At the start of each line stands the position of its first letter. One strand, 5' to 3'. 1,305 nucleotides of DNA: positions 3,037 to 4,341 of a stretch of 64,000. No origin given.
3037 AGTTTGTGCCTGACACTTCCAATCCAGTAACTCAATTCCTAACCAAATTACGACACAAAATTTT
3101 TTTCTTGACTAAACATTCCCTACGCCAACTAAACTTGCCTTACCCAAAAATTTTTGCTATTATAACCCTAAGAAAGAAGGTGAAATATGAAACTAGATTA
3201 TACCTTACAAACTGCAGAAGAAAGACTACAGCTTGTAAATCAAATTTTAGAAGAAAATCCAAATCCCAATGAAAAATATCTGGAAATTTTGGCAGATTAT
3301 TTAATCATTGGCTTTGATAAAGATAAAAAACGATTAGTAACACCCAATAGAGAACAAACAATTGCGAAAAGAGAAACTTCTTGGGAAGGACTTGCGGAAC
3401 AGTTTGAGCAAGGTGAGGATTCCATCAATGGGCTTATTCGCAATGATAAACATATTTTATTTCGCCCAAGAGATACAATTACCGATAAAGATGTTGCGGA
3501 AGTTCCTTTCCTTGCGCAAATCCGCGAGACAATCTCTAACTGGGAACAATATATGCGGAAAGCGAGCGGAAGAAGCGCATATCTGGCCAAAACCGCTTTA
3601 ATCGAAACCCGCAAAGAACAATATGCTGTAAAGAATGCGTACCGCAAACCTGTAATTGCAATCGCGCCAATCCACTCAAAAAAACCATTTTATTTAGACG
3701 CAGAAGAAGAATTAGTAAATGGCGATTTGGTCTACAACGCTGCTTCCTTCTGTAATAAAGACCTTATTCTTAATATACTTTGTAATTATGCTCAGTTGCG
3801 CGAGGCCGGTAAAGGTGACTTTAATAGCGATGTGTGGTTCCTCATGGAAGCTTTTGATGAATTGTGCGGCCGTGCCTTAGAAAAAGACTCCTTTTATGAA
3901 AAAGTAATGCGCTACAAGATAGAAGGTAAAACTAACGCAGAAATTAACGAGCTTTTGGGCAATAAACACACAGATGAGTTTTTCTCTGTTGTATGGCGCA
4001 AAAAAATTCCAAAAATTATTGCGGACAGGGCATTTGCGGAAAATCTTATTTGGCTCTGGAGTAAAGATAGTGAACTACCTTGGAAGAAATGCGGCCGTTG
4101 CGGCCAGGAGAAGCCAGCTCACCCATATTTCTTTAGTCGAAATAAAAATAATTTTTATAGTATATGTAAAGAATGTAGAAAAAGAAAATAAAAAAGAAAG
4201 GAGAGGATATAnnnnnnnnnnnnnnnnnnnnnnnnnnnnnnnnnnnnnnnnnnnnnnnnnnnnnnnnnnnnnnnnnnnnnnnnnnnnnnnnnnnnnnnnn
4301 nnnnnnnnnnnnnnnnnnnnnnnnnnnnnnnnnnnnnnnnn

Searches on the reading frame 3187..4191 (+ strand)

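Call 65: search_protein_families(library=pfam, alignment_id=A6, max_evalue=0.0001)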
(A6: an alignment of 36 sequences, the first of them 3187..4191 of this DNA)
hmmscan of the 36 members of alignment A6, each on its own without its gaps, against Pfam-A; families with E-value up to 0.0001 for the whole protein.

A. member 1, window:3187-4191:+ (334 aa): 0 families

B. families by the number of members that match (of 36 scanned): 21 families
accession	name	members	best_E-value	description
PF13597.11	NRDD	2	3e-74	Anaerobic ribonucleoside-triphosphate reductase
PF01541.30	GIY-YIG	2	1.2e-07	GIY-YIG catalytic domain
PF03989.18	DNA_gyraseA_C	1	2e-50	DNA gyrase C-terminal domain, beta-propeller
PF13479.12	AAA_24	1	6.7e-44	AAA domain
PF00521.26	DNA_topoisoIV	1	6.5e-35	DNA gyrase/topoisomerase IV, subunit A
PF02511.20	Thy1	1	1.5e-29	Thymidylate synthase complementing protein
PF00625.27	Guanylate_kin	1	2.5e-24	Guanylate kinase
PF03477.21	ATP-cone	1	3.4e-21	ATP cone domain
PF13604.12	AAA_30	1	2e-20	AAA domain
PF01068.26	DNA_ligase_A_M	1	4e-19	ATP dependent DNA ligase domain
PF13538.12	UvrD_C_2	1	2.3e-15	UvrD-like helicase C-terminal domain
PF13245.12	AAA_19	1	2.4e-15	AAA domain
PF01443.25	Viral_helicase1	1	2.3e-14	Viral superfamily 1 RNA helicase core domain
PF01228.26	Gly_radical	1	1e-07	Glycine radical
PF11230.13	YjjI-like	1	3.4e-06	Glycyl radical enzyme YjjI-like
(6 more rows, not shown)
